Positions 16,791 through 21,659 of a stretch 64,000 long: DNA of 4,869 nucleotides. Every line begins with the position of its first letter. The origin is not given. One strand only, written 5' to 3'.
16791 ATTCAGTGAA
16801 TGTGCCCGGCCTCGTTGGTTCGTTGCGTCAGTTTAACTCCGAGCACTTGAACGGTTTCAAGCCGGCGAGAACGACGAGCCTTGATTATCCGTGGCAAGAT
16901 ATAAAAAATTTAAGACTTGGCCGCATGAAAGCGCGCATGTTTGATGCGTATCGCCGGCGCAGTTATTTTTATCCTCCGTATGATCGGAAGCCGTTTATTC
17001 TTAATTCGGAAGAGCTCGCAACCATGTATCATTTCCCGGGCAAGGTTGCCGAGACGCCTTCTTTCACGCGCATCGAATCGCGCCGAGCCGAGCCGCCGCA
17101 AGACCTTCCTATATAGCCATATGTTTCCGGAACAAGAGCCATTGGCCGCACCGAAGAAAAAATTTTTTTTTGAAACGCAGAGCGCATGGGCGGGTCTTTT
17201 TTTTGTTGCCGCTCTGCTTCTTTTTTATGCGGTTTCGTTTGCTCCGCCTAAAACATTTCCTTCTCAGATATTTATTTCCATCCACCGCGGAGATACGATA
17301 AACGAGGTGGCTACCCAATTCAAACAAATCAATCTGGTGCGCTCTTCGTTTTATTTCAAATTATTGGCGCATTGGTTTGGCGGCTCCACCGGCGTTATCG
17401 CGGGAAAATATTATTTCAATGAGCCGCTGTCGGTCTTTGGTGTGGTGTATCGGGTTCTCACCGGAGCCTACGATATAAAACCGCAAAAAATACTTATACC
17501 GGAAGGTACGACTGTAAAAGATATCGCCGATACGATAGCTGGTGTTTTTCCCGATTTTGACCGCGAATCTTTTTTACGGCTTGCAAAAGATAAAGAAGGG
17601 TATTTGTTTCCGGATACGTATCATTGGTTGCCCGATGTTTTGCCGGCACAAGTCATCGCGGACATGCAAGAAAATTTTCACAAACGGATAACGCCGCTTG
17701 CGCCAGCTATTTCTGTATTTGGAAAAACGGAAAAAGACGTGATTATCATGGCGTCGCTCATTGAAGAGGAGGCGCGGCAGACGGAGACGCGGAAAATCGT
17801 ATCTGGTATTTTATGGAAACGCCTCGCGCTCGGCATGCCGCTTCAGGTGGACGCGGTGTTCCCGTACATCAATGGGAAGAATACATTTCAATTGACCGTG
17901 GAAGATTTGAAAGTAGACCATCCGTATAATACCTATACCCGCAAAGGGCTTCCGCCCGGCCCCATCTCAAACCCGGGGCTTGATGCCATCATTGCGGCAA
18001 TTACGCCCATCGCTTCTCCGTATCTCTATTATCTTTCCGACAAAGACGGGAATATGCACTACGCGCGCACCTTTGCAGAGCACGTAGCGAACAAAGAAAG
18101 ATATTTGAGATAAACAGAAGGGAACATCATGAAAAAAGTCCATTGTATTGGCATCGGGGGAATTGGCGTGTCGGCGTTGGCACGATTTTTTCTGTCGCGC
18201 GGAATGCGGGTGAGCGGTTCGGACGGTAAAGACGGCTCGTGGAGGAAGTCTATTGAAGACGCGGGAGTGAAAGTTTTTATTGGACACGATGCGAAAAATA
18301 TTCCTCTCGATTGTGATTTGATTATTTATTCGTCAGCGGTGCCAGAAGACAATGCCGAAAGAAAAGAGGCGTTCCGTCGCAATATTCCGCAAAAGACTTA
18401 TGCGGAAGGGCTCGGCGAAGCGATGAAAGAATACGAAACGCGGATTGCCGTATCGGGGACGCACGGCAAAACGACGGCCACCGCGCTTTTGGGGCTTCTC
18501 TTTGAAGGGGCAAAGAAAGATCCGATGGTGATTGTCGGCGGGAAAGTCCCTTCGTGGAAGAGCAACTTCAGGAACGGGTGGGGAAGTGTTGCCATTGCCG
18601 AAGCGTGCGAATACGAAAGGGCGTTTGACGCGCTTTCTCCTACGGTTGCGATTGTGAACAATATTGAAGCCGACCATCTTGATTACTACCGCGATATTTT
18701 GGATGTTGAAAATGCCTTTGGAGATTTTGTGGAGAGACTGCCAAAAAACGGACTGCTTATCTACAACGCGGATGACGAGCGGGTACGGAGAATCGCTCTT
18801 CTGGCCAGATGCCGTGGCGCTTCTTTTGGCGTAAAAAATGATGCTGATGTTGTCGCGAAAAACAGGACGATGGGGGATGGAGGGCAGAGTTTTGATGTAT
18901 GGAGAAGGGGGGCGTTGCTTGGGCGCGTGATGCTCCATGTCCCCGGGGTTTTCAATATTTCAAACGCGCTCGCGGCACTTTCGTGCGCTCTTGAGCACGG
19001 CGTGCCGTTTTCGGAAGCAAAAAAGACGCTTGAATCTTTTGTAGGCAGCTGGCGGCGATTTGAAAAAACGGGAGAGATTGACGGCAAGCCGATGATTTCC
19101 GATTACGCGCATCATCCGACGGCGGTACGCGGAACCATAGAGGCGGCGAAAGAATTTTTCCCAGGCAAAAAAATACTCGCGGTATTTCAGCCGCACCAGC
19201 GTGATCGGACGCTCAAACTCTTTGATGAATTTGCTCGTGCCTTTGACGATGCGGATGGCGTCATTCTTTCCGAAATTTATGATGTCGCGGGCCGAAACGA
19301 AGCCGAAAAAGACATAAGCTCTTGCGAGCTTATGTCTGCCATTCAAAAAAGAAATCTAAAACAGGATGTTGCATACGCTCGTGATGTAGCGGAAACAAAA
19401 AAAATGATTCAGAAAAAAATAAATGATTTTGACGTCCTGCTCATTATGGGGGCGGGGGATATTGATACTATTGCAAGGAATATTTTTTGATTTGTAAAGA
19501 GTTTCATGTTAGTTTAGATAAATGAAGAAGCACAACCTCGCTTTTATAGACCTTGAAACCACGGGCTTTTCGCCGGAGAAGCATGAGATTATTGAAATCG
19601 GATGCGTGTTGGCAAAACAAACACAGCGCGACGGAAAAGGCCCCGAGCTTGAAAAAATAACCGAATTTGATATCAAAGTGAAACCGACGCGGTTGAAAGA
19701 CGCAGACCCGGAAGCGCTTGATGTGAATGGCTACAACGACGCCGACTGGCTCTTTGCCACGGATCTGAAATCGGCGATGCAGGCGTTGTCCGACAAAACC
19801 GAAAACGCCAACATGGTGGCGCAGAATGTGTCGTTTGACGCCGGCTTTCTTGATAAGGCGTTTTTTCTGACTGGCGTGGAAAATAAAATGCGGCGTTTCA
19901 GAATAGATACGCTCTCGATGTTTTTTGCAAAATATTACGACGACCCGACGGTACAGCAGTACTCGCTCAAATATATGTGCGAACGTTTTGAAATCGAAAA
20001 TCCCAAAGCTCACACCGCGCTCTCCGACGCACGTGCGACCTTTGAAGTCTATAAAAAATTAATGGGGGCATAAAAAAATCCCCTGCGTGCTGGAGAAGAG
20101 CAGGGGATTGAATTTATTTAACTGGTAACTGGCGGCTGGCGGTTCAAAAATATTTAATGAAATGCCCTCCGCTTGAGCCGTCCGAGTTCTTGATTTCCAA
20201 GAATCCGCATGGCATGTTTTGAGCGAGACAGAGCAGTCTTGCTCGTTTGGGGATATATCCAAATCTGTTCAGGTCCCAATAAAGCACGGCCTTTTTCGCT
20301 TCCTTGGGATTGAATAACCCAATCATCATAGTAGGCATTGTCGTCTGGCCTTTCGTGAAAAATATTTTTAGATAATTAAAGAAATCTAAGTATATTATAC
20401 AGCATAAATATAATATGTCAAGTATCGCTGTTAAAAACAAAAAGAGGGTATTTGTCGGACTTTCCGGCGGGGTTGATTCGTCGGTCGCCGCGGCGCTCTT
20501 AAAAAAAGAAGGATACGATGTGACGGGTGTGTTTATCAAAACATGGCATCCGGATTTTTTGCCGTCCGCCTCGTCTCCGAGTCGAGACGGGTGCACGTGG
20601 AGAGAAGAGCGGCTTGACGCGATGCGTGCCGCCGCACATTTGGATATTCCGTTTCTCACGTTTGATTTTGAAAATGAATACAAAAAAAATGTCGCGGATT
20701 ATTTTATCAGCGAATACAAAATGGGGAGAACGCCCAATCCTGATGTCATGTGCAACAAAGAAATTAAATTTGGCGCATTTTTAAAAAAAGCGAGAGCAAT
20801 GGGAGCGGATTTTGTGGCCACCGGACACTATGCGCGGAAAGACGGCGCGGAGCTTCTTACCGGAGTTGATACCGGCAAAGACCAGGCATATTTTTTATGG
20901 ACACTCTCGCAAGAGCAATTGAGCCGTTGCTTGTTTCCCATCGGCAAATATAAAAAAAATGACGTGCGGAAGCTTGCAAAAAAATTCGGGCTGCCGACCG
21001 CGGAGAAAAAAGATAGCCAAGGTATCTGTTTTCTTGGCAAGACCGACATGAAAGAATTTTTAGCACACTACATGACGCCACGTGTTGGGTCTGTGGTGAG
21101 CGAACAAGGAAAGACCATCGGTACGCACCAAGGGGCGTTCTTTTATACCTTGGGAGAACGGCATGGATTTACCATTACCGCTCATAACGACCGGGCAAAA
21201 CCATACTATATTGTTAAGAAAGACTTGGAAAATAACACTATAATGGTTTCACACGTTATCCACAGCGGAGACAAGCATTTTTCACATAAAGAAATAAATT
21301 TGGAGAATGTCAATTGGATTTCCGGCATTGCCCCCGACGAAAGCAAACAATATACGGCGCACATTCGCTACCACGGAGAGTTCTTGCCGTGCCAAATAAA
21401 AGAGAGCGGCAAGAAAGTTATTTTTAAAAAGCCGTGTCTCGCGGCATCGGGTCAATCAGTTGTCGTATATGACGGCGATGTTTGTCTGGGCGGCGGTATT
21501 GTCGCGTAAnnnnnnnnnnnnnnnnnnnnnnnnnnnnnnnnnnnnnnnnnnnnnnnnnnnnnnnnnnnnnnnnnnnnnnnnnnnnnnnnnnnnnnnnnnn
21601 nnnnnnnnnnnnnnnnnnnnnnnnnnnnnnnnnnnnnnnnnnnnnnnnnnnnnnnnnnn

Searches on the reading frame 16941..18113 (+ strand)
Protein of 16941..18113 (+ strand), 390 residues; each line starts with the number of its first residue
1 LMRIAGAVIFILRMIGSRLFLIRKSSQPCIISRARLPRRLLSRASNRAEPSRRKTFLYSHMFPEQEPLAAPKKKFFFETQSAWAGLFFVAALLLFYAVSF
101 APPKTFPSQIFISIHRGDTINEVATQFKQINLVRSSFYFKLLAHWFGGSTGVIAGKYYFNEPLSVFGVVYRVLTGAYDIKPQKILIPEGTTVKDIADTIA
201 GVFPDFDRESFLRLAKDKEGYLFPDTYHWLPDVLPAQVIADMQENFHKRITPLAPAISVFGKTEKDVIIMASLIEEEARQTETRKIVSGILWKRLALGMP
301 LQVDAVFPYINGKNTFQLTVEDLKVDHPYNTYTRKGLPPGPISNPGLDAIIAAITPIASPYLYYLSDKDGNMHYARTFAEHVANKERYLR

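Call 61: search_protein_families(library=pfam, proteins=[window:16941-18113:+], max_evalue=0.00001)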
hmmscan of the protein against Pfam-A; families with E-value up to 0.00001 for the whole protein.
window:16941-18113:+ (390 aa): 1 family
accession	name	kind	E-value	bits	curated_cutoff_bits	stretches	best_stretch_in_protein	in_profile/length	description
PF02618.21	YceG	-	4.6e-67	226.8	32.4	1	112-386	1-274/275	YceG-like family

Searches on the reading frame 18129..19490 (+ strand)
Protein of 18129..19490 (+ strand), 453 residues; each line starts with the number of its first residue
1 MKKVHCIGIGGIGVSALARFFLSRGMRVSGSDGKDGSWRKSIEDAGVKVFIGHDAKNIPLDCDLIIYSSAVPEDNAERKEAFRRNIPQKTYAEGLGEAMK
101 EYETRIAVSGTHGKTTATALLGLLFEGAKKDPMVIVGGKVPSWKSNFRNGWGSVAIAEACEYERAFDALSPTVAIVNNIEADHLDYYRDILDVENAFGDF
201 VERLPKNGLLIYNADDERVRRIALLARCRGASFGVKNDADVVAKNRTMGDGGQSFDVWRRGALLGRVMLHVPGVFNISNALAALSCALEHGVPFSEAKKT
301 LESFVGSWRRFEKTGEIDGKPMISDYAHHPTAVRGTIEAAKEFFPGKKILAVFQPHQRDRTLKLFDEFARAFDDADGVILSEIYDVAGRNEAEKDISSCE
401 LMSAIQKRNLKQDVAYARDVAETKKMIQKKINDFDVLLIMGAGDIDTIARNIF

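Call 61: search_protein_families(library=pfam, proteins=[window:18129-19490:+], max_evalue=0.00001)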
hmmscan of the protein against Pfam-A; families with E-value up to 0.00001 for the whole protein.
window:18129-19490:+ (453 aa): 3 families
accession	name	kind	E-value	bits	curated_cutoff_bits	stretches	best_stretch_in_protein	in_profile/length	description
PF08245.18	Mur_ligase_M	-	6.3e-28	98.5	24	1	108-286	1-199/200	Mur ligase middle domain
PF01225.30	Mur_ligase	-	5.6e-23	81.6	21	1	3-102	1-94/95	Mur ligase family, catalytic domain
PF02875.26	Mur_ligase_C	-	4e-18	66.9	28.4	1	309-443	1-127/127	Mur ligase, glutamate ligase domain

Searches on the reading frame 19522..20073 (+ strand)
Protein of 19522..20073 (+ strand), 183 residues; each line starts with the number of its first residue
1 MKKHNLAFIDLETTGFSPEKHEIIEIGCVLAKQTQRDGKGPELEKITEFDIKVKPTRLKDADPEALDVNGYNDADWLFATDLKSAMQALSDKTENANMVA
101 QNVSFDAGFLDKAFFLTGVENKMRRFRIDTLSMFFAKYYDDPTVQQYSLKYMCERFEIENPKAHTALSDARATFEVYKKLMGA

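Call 61: search_protein_families(library=pfam, proteins=[window:19522-20073:+], max_evalue=0.00001)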
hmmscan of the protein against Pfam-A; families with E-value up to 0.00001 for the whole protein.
window:19522-20073:+ (183 aa): 1 family
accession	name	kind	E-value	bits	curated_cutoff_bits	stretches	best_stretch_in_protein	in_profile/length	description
PF00929.31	RNase_T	-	4.9e-29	102.4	24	1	8-177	2-164/164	Exonuclease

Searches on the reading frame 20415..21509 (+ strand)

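Call 61: search_protein_families(library=pfam, proteins=[window:20415-21509:+], max_evalue=0.00001)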
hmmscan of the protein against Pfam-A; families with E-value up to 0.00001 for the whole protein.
window:20415-21509:+ (364 aa): 4 families
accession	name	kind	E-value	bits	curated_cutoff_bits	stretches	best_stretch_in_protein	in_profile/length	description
PF03054.22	tRNA_Me_trans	-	1.8e-75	253.5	20.6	1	10-209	1-202/202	tRNA methyl transferase HUP domain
PF20259.3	tRNA_Me_trans_M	-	1.1e-18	67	27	1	213-280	1-66/66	tRNA methyl transferase PRC-barrel domain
PF20258.4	tRNA_Me_trans_C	-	4.9e-14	52.9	20.6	1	292-363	2-77/77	Aminomethyltransferase beta-barrel domain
PF02540.23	NAD_synthase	-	5.1e-07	29.5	21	0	7-31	16-40/242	NAD synthase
